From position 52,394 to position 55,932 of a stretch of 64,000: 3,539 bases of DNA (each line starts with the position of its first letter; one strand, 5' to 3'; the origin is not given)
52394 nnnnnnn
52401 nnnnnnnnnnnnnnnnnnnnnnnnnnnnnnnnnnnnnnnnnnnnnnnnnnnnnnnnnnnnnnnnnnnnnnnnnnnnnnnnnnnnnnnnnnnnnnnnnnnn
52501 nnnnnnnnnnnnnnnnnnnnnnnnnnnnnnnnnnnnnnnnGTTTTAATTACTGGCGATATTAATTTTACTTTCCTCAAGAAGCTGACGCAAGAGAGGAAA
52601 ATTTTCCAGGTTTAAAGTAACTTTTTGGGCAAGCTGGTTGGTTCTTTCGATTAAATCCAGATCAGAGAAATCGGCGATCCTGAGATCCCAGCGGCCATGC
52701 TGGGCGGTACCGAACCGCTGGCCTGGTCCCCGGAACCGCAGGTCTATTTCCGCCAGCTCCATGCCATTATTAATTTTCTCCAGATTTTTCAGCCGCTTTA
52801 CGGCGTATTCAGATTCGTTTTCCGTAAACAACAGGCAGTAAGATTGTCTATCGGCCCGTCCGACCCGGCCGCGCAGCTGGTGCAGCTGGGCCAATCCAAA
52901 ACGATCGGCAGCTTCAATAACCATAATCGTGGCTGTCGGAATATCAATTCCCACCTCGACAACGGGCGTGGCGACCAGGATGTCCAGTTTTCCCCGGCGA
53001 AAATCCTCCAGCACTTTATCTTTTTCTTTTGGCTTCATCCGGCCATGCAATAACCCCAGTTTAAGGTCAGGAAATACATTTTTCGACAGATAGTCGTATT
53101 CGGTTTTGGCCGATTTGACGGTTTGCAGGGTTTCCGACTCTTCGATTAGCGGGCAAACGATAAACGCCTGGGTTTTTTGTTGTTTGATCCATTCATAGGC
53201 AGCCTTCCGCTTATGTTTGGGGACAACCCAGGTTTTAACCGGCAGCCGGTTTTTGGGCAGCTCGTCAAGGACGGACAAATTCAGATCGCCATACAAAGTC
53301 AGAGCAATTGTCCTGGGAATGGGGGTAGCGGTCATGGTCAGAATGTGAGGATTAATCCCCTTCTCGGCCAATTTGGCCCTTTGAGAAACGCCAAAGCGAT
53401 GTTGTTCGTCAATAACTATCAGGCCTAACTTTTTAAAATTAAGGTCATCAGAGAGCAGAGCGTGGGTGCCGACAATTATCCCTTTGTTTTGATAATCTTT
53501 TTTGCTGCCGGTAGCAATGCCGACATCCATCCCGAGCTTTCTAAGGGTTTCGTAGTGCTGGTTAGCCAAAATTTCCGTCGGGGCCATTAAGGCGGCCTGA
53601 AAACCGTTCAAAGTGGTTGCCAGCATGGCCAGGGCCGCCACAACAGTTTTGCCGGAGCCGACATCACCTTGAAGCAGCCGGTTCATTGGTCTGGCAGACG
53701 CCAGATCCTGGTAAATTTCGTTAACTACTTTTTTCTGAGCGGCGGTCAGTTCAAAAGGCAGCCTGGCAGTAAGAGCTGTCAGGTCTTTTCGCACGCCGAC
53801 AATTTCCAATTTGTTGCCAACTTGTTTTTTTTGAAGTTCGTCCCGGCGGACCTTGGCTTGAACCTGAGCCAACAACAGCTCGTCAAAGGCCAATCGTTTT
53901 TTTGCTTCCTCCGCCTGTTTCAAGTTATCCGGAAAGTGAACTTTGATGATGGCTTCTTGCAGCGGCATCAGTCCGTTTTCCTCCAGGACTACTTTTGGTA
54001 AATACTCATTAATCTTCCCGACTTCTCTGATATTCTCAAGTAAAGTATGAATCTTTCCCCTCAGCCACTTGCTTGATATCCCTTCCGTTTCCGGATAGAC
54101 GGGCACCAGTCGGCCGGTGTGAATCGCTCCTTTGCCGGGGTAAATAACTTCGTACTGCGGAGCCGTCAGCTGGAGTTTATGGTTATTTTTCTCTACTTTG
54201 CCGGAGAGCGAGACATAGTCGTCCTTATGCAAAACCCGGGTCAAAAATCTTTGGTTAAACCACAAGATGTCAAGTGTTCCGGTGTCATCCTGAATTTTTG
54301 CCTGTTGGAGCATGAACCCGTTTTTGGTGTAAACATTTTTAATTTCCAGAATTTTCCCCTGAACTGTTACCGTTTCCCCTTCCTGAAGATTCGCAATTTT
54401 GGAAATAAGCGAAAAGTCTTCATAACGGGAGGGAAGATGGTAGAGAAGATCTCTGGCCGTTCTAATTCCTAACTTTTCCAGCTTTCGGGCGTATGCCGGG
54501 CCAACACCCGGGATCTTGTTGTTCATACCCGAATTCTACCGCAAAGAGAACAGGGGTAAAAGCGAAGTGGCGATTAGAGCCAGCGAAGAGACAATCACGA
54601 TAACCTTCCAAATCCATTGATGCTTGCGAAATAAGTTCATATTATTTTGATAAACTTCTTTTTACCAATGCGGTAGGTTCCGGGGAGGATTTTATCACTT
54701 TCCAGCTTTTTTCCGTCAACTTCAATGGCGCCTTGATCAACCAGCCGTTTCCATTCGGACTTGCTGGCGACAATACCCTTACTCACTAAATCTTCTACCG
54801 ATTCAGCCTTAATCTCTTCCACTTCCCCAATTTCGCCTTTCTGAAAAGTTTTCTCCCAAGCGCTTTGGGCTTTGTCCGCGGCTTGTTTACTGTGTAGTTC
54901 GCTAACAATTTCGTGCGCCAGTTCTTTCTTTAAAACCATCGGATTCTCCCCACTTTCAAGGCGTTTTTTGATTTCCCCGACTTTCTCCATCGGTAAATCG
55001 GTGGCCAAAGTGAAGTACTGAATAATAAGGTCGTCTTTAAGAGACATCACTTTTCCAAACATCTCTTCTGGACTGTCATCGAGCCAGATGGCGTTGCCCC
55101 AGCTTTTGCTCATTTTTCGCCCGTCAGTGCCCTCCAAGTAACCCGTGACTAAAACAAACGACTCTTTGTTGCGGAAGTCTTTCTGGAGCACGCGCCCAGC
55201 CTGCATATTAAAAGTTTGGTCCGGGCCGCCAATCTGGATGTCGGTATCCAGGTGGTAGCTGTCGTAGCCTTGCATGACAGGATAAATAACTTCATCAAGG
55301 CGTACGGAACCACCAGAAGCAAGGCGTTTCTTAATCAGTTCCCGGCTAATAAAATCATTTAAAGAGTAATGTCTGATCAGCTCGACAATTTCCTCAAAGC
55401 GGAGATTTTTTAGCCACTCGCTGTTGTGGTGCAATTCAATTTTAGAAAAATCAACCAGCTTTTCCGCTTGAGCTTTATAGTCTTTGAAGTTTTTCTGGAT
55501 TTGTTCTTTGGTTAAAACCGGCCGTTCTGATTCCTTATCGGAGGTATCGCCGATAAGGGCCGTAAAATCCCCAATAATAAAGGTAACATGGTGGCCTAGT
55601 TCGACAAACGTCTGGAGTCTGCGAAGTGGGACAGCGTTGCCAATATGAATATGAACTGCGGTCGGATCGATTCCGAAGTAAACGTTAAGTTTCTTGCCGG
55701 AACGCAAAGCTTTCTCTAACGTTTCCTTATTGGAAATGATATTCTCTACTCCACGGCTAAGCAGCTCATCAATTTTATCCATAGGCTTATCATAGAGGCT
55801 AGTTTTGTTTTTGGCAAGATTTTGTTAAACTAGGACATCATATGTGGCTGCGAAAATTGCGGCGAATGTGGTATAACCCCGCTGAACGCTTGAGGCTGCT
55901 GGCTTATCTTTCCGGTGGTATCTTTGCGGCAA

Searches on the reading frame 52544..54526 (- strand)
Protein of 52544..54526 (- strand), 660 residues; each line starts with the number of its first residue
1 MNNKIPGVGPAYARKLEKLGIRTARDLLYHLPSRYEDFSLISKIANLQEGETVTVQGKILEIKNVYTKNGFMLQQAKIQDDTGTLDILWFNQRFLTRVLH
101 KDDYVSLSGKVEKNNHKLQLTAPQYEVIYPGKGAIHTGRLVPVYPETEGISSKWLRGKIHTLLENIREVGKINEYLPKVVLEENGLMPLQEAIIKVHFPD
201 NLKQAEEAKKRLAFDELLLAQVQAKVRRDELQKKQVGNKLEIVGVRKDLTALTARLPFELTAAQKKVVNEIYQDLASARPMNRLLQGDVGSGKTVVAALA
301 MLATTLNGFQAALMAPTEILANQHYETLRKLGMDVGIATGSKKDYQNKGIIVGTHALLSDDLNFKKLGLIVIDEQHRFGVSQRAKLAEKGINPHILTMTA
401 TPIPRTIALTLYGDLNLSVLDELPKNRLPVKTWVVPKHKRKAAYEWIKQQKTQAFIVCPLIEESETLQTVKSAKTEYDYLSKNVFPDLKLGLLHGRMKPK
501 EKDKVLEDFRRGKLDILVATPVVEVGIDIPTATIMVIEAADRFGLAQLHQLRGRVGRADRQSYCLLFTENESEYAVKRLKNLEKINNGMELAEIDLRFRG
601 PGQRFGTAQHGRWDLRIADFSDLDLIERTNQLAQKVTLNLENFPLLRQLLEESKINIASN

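Call 42: search_protein_families(library=pfam, proteins=[window:52544-54526:-], max_evalue=0.001)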
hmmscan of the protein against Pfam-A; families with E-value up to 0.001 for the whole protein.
window:52544-54526:- (660 aa): 9 families
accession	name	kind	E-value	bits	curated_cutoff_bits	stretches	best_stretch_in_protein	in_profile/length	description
PF00270.35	DEAD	-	1.2e-25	90.7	26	1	261-407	1-164/167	DEAD/DEAH box helicase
PF17191.10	RecG_wedge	-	7e-23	81.4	23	1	7-160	7-156/162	RecG wedge domain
PF00271.37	Helicase_C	-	2.5e-20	73.2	23.5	1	442-558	5-109/110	Helicase conserved C-terminal domain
PF04851.21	ResIII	-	1.5e-15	57.9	22.5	1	258-402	2-162/164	Type III restriction enzyme, res subunit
PF01336.31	tRNA_anti-codon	-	3.4e-09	36.9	27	1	53-128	1-75/75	OB-fold nucleic acid binding domain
PF22590.2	Cas3-like_C_2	-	4.2e-08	33.9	27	1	468-559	10-105/106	CRISPR-associated nuclease/helicase Cas3, C-terminal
PF19833.4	RecG_dom3_C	-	2.2e-06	28.1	26.8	1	586-637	2-55/87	ATP-dependent DNA helicase RecG, domain 3, C-terminal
PF13604.12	AAA_30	-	0.00018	21.7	27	1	260-388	2-110/191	AAA domain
PF22527.2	DEXQc_Suv3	-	0.00024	21.1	27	1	278-384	8-111/154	DEXQ-box helicase domain of Suv3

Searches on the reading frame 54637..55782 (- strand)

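Call 43: search_protein_families(library=pfam, proteins=[window:54637-55782:-], max_evalue=0.001)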
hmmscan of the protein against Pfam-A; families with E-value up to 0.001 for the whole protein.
window:54637-55782:- (381 aa): 4 families
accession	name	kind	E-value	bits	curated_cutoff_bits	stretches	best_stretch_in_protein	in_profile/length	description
PF00579.31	tRNA-synt_1b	-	8e-71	239.2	21.1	1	30-314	4-292/292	tRNA synthetases class I (W and Y)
PF22421.1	SYY_C-terminal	-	0.00051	20.3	27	0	320-362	13-55/83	Tyrosine--tRNA ligase SYY-like C-terminal domain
PF01479.30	S4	-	0.00068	19.8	22.8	0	332-361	7-36/48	S4 domain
PF00133.28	tRNA-synt_1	-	0.00077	18.8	22.7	0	159-232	307-384/414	tRNA synthetases class I (I, L, M and V)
